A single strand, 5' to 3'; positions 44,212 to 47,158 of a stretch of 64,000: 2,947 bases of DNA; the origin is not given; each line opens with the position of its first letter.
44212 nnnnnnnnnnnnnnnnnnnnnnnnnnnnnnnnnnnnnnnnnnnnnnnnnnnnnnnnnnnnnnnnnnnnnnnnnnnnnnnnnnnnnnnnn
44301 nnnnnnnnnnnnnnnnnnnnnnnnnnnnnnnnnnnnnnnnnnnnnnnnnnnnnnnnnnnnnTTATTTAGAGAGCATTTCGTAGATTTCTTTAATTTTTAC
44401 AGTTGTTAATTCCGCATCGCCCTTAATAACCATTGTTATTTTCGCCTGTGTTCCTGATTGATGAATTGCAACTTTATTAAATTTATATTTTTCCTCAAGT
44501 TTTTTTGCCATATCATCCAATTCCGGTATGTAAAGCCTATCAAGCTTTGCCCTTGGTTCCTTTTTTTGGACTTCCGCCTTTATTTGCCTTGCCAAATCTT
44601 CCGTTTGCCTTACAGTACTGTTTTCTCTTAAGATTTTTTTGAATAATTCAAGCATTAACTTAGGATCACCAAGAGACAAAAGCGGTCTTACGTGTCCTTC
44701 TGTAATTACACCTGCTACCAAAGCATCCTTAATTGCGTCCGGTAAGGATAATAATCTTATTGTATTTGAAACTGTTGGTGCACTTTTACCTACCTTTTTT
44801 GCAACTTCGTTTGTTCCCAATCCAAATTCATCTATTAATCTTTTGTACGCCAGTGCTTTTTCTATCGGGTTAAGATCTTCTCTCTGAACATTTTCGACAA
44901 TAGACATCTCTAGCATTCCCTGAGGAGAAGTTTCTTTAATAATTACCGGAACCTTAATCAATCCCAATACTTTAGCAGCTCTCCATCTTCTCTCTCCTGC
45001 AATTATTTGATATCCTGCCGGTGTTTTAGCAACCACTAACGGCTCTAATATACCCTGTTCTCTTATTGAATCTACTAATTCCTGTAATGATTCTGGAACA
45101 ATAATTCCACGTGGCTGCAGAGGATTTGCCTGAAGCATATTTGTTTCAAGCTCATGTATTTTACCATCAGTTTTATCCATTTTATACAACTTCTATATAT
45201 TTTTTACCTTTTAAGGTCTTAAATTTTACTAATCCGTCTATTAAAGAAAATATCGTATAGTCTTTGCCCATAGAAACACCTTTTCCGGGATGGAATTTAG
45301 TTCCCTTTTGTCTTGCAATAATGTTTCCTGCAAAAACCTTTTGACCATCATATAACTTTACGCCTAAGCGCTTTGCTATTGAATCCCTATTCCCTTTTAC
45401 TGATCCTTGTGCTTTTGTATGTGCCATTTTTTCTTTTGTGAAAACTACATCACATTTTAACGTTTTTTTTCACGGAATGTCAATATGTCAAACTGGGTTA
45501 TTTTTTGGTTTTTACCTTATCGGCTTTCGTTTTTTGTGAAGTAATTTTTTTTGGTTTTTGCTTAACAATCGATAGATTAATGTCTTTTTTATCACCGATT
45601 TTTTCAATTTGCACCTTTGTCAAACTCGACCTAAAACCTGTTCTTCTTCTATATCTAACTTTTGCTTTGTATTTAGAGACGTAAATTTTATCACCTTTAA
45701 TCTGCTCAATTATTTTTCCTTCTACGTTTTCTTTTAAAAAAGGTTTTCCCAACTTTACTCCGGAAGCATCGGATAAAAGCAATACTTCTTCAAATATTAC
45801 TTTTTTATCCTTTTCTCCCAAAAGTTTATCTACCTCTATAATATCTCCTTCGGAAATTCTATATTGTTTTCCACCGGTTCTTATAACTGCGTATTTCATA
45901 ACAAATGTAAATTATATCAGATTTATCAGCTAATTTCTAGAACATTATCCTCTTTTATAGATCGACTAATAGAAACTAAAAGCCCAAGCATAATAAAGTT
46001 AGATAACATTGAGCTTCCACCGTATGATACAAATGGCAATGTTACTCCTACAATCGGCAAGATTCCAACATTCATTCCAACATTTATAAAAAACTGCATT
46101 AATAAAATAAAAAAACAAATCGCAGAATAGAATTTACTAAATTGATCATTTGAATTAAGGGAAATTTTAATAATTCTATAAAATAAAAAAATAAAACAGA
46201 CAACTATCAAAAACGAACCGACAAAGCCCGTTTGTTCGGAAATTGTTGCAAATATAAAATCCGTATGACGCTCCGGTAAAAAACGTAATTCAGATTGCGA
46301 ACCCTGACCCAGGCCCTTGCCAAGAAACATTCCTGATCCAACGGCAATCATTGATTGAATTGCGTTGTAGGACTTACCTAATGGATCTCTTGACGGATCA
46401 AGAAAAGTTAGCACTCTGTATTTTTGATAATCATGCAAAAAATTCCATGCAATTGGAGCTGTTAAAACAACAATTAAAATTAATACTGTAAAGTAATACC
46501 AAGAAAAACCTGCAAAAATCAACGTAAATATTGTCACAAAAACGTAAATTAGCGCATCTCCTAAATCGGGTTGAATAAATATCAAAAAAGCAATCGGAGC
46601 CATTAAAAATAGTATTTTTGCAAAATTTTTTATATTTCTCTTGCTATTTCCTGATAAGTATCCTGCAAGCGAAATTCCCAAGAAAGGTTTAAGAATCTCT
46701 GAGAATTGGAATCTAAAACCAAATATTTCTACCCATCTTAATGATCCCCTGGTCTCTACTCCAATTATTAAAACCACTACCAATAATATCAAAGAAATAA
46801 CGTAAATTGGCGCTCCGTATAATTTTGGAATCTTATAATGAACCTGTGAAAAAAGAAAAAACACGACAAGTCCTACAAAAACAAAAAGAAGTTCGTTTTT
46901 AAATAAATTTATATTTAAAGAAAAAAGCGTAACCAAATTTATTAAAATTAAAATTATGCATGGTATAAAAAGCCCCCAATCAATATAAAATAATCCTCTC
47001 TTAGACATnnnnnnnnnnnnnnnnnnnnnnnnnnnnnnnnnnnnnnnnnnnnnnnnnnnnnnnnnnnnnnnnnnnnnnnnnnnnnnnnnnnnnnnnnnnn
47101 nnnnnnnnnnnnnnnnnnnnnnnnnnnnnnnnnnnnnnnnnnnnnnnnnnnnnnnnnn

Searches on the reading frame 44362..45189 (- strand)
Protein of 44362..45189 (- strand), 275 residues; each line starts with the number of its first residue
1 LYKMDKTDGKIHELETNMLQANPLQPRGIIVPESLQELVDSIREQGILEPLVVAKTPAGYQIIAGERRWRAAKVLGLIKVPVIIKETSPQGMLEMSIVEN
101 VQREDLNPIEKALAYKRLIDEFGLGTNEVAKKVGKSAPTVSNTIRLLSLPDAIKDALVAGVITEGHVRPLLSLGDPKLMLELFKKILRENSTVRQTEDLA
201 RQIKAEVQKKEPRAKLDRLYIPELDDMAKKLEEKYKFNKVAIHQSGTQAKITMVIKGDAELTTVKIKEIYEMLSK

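Call 7: search_protein_families(library=pfam, proteins=[window:44362-45189:-], max_evalue=0.001)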
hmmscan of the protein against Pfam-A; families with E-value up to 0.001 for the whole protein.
window:44362-45189:- (275 aa): 2 families
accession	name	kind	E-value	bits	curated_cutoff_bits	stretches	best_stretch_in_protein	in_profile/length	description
PF17762.8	HTH_ParB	-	2.3e-34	118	22.6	1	104-204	1-101/102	ParB HTH domain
PF02195.25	ParB_N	-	2e-30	105.1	26.3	1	10-102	2-95/95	ParB N-terminal domain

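Call 12: find_related_loci(query=window:44362-45189:-, collection=metagenome_contigs, flank=10000)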
Query window:44362-45189:- (275 aa) in metagenome_contigs; peptide patterns used: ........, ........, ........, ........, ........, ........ (x = any residue, [..] = any of these).
599 stretches matched a pattern (row limit reached: there are more); 513 encode a relative of the query (tblastn E <= 1e-3); the best 80 are kept; 80 distinct loci.
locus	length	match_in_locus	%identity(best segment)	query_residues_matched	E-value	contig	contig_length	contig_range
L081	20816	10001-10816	81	4-275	1e-150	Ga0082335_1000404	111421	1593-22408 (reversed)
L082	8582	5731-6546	81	4-275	2e-150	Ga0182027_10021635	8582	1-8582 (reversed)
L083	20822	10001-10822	80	1-274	5e-149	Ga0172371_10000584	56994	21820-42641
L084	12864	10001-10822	78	2-275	6e-145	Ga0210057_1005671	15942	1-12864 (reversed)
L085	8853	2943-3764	78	1-275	1e-144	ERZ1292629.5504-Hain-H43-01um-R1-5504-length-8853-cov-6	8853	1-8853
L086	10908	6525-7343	78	2-275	2e-142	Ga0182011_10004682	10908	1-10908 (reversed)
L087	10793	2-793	78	10-273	1e-141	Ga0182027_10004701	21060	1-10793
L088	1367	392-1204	77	4-275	2e-154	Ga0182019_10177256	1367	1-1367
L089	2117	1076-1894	78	2-275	1e-150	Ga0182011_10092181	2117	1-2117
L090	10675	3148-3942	79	10-274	2e-140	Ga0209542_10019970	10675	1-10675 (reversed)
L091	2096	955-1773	77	2-275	4e-150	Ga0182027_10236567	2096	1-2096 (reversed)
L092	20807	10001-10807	76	2-270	9e-140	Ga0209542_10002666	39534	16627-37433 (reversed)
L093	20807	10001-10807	76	2-270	9e-140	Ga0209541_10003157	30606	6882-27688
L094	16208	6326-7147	77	4-275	3e-139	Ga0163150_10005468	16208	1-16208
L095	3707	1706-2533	77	1-274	2e-143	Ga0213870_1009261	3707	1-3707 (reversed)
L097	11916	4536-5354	75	2-275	4e-139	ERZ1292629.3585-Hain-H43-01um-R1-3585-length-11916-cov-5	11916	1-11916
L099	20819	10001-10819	75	2-274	1e-138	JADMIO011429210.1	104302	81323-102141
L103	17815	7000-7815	76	4-274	8e-137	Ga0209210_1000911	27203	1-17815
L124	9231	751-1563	72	4-273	2e-129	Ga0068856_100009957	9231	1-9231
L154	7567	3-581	76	83-275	1e-98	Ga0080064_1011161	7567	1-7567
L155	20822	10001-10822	77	2-275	2e-140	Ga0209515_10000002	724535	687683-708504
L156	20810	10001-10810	56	4-275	7e-98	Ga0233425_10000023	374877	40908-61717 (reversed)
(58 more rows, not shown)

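Call 21: search_protein_families(library=pfam, proteins=[L155:12534-13205:-, L155:13209-14222:-, L155:14200-15504:-, L155:15585-17240:-, L155:17237-17959:-, L155:17972-19732:-, L155:19818-20798:-, L085:4582-5259:-, L085:5632-6297:+, L085:6446-7270:+], max_evalue=0.001)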
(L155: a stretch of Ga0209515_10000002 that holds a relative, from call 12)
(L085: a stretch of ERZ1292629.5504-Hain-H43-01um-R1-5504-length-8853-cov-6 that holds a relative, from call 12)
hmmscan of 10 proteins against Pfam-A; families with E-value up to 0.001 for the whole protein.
L155:12534-13205:- (223 aa): 1 family
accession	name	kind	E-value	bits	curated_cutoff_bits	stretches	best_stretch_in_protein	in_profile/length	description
PF03167.25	UDG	-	2e-17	64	24.3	1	53-212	2-140/141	Uracil DNA glycosylase superfamily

L155:13209-14222:- (337 aa): 2 families
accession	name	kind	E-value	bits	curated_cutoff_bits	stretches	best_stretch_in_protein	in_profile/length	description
PF02388.22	FemAB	-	2.9e-33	115.7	24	3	215-324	293-401/406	FemAB family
PF13480.13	Acetyltransf_6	-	1.1e-06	29.2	22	1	155-280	3-135/143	Acetyltransferase (GNAT) domain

L155:14200-15504:- (434 aa): 3 families
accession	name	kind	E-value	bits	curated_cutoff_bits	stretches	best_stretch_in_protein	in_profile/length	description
PF01041.23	DegT_DnrJ_EryC1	-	1.6e-63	215.6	19.8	2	54-230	23-200/360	DegT/DnrJ/EryC1/StrS aminotransferase family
PF00155.27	Aminotran_1_2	-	6.3e-06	26.1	19.7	1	71-183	66-193/361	Aminotransferase class I and II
PF01212.27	Beta_elim_lyase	-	0.00031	20.6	27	1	57-177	34-170/288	Beta-eliminating lyase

L155:15585-17240:- (551 aa): 2 families
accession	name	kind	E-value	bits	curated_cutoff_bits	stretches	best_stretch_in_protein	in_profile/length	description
PF08245.18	Mur_ligase_M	-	4e-37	128.6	24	1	193-394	1-197/200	Mur ligase middle domain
PF02875.26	Mur_ligase_C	-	2.8e-12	48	28.4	1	425-541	7-126/127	Mur ligase, glutamate ligase domain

L155:17237-17959:- (240 aa): 15 families
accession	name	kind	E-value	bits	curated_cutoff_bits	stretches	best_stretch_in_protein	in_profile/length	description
PF00561.26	Abhydrolase_1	-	7.1e-31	108.2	25.8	2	8-111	2-105/245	alpha/beta hydrolase fold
PF12146.15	Hydrolase_4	-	1.2e-23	84.1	27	1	9-227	7-237/239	Serine aminopeptidase, S33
PF12697.13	Abhydrolase_6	-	5.1e-20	73.5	26.3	1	9-233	1-215/217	Alpha/beta hydrolase family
PF07819.20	PGAP1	-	1.9e-08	34.8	24.3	1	50-132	64-151/233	PGAP1-like alpha/beta domain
PF08538.16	DUF1749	-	2e-07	30.9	24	1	25-87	50-117/299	Protein of unknown function (DUF1749)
PF20408.4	Abhydrolase_11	-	4.8e-07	30.1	27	0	9-112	5-111/193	Alpha/beta hydrolase domain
PF20434.5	BD-FAE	-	1.1e-06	28.7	26.8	1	9-207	16-213/215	BD-FAE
PF10230.15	LIDHydrolase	-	3.3e-06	27.5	27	0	57-104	60-114/262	Lipid-droplet associated hydrolase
PF01738.24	DLH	-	1.2e-05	25.4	21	0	55-107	78-129/217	Dienelactone hydrolase family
PF03096.20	Ndr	-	1.9e-05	24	23.3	1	42-239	62-275/283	Ndr family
PF02089.21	Palm_thioest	-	7.7e-05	23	26.8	1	8-111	1-111/254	Palmitoyl protein thioesterase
PF06500.17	FrsA-like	-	0.00013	21.3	22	1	5-112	192-302/414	Esterase FrsA-like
PF12695.13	Abhydrolase_5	-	0.0002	21.6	27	0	70-116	52-97/164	Alpha/beta hydrolase family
PF03959.19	FSH1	-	0.00022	21.4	21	1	52-228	79-205/211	Serine hydrolase (FSH1)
PF06821.19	Ser_hydrolase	-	0.00024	21.5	22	0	54-105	35-87/172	Serine hydrolase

L155:17972-19732:- (586 aa): 5 families
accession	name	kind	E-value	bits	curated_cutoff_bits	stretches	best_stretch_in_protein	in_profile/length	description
PF01380.27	SIS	-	1.7e-40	138.3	25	2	278-404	2-129/131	SIS domain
PF13522.11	GATase_6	-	2e-17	63.9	27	1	63-188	11-129/130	Glutamine amidotransferase domain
PF13537.11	GATase_7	-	2.1e-14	54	25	1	79-192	10-120/123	Glutamine amidotransferase domain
PF13230.11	GATase_4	-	0.00013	21.4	23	1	61-154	70-163/272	Glutamine amidotransferases class-II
PF13580.11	SIS_2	-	0.00024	21.6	27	0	302-361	78-136/138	SIS domain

L155:19818-20798:- (326 aa): 3 families
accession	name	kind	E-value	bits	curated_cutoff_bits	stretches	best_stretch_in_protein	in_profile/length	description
PF00132.30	Hexapep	-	1.1e-10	41.2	27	1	5-34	2-31/36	Bacterial transferase hexapeptide (six repeats)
PF25084.1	LbH_EIF2B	-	1.2e-05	25.7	54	0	5-77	16-83/105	EIF2B subunit epsilon LbH domain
PF14602.12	Hexapep_2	-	0.00081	19.5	27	1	7-33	4-28/34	Hexapeptide repeat of succinyl-transferase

L085:4582-5259:- (225 aa): 4 families
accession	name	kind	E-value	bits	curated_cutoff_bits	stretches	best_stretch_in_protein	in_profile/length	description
PF05050.19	Methyltransf_21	-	2.4e-24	86.8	22.7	1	25-161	1-147/173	Methyltransferase FkbM domain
PF02475.24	TRM5-TYW2_MTfase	-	1.3e-08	35.4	28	1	13-75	30-91/164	TRM5/TYW2 methyltransferase domain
PF01135.25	PCMT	-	1.1e-05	25.8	20.3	1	12-75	68-129/210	Protein-L-isoaspartate(D-aspartate) O-methyltransferase (PCMT)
PF13847.12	Methyltransf_31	-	2e-05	24.8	27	1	17-74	1-58/145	Methyltransferase domain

L085:5632-6297:+ (221 aa): 0 families

L085:6446-7270:+ (274 aa): 0 families

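Call 64: search_protein_families(library=pfam, proteins=[L103:8477-9766:+, L103:9730-10869:+, L103:10866-11693:+, L103:11690-12382:+, L156:11535-13250:-, L156:13321-13821:+, L156:13799-14635:+, L156:17543-18535:-, L154:3670-4587:+, L154:1289-3463:-], max_evalue=0.0001)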
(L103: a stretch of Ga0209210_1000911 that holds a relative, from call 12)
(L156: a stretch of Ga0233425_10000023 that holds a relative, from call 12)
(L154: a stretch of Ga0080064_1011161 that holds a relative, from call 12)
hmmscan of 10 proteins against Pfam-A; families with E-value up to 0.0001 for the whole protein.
L103:8477-9766:+ (429 aa): 2 families
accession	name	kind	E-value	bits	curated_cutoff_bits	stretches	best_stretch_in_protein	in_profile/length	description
PF01943.22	Polysacc_synt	-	1.8e-27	96.9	28.2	1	28-293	2-273/274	Polysaccharide biosynthesis protein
PF13440.11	Polysacc_synt_3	-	1.8e-12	47.5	23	1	51-344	1-292/293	Polysaccharide biosynthesis protein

L103:9730-10869:+ (379 aa): 5 families
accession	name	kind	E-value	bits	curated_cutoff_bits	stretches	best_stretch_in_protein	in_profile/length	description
PF00534.26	Glycos_transf_1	-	1.7e-40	138.8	26.4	1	194-357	10-172/172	Glycosyl transferases group 1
PF13692.12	Glyco_trans_1_4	-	4.1e-31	108.6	27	1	201-343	3-142/142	Glycosyl transferases group 1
PF20706.3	GT4-conflict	-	8.8e-08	32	26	1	178-313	175-316/385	Family 4 Glycosyltransferase in conflict systems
PF13524.12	Glyco_trans_1_2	-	3.3e-06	27.6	25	1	229-359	13-130/144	Glycosyl transferase-like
PF13439.12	Glyco_transf_4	-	7.3e-06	26.5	28.5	0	66-187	51-169/170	Glycosyltransferase Family 4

L103:10866-11693:+ (275 aa): 2 families
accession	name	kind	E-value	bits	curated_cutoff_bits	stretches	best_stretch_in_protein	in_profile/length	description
PF13641.12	Glyco_tranf_2_3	-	5.6e-08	33.5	27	1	3-210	4-212/230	Glycosyltransferase like family 2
PF13632.12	Glyco_trans_2_3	-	7.8e-06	26.3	27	1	83-212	2-125/198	Glycosyl transferase family group 2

L103:11690-12382:+ (230 aa): 4 families
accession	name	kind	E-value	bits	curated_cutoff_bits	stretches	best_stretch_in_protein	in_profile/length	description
PF08241.18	Methyltransf_11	-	3.8e-12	47.1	21.2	1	64-130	16-95/95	Methyltransferase domain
PF13489.12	Methyltransf_23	-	1.2e-11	45.1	27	1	28-166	9-163/164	Methyltransferase domain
PF13649.12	Methyltransf_25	-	6.5e-06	27.2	27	1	82-126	51-97/97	Methyltransferase domain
PF13847.12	Methyltransf_31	-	7.8e-05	22.8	27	0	83-134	60-113/145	Methyltransferase domain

L156:11535-13250:- (571 aa): 5 families
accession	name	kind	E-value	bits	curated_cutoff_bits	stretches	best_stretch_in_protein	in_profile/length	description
PF02450.21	LCAT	-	2.5e-08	34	21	1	262-360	65-169/392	Lecithin:cholesterol acyltransferase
PF07819.20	PGAP1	-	3.9e-07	30.5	24.3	1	280-359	45-135/233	PGAP1-like alpha/beta domain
PF02089.21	Palm_thioest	-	9.5e-07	29.2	26.8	1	291-359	51-116/254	Palmitoyl protein thioesterase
PF05057.20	DUF676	-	5.5e-06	26.5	20.3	1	299-358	60-130/217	Putative serine esterase (DUF676)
PF24096.1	DUF7379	-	1.2e-05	25.8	33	1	297-358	50-117/191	Domain of unknown function (DUF7379)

L156:13321-13821:+ (166 aa): 0 families

L156:13799-14635:+ (278 aa): 3 families
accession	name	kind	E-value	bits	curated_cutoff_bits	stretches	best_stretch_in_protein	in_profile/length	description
PF00535.33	Glycos_transf_2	-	1.9e-14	54.4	23.3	1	15-187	2-168/168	Glycosyl transferase family 2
PF13641.12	Glyco_tranf_2_3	-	9.5e-09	36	27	1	13-224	3-212/230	Glycosyltransferase like family 2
PF10111.15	Glyco_tranf_2_2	-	4e-06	27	27.3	1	16-226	2-218/276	Glycosyltransferase like family 2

L156:17543-18535:- (330 aa): 2 families
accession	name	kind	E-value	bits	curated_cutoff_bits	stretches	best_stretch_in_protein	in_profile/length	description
PF01636.29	APH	-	5.5e-16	59.5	23.2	1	44-256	8-225/239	Phosphotransferase enzyme family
PF01633.27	Choline_kinase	-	1.3e-05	25.1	29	1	136-257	91-220/300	Choline/ethanolamine kinase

L154:3670-4587:+ (305 aa): 3 families
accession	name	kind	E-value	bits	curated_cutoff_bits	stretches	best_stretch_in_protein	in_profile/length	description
PF05050.19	Methyltransf_21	-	2e-23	83.8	22.7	1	105-244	1-150/173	Methyltransferase FkbM domain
PF02475.24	TRM5-TYW2_MTfase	-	1.1e-09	38.9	28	1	89-158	26-95/164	TRM5/TYW2 methyltransferase domain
PF01135.25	PCMT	-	9.2e-06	26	20.3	1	89-155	65-129/210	Protein-L-isoaspartate(D-aspartate) O-methyltransferase (PCMT)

L154:1289-3463:- (724 aa): 11 families
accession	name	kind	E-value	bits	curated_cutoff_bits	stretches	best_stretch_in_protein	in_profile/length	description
PF01344.31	Kelch_1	-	4e-59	196.1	20.1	5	52-93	1-41/46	Kelch motif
PF13964.12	Kelch_6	-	7.5e-38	127.7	25.3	3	105-149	4-50/50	Kelch motif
PF07646.21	Kelch_2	-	1e-32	110.8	21.3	3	53-97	2-47/48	Kelch motif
PF13415.12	Kelch_3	-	4.1e-27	94.2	22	2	112-151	1-42/48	Galactose oxidase, central domain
PF24681.1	Kelch_KLHDC2_KLHL20_DRC7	-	1.9e-26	93.2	50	1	59-266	5-221/221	KLHDC2/KLHL20/DRC7 Kelch-repeats domain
PF24981.1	Beta-prop_ATRN-LZTR1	-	1.8e-25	90.3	50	2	115-326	1-225/289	Attractin/LZTR1 beta-propeller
PF25210.1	Kelch_FKB95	-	9.9e-23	81.5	70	3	196-321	32-150/268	FKB95, Kelch-repeats domain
PF13418.12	Kelch_4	-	1.5e-21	76.5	21.6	1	104-146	3-48/49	Galactose oxidase, central domain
PF24996.1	NANM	-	1.4e-20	73.9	45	3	247-321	52-125/350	N-acetylneuraminate epimerase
PF13529.12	Peptidase_C39_2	-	7.4e-08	33.5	24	1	345-495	2-142/143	Peptidase_C39 like family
PF13854.13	Kelch_HCF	-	9.7e-05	22.2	113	0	105-223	20-148/345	Host cell factor, Kelch-repeats domain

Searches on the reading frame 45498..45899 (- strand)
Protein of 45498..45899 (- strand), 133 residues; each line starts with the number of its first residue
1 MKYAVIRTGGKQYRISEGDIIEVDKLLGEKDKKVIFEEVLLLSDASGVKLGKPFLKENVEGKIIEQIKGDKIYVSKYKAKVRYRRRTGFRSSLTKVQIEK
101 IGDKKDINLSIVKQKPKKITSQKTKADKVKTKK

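Call 7: search_protein_families(library=pfam, proteins=[window:45498-45899:-], max_evalue=0.001)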
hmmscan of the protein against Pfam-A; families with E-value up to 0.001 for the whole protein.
window:45498-45899:- (133 aa): 1 family
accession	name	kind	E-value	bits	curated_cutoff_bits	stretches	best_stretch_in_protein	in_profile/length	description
PF00829.26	Ribosomal_L21p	-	3.5e-30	104.6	27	1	3-101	2-99/99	Ribosomal prokaryotic L21 protein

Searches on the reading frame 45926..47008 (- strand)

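Call 7: search_protein_families(library=pfam, proteins=[window:45926-47008:-], max_evalue=0.001)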
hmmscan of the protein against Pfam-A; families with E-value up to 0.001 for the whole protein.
window:45926-47008:- (360 aa): 1 family
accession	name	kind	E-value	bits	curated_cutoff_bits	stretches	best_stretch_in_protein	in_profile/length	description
PF01098.24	FTSW_RODA_SPOVE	-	1.2e-86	291.4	26.4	1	24-351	26-354/356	Cell cycle protein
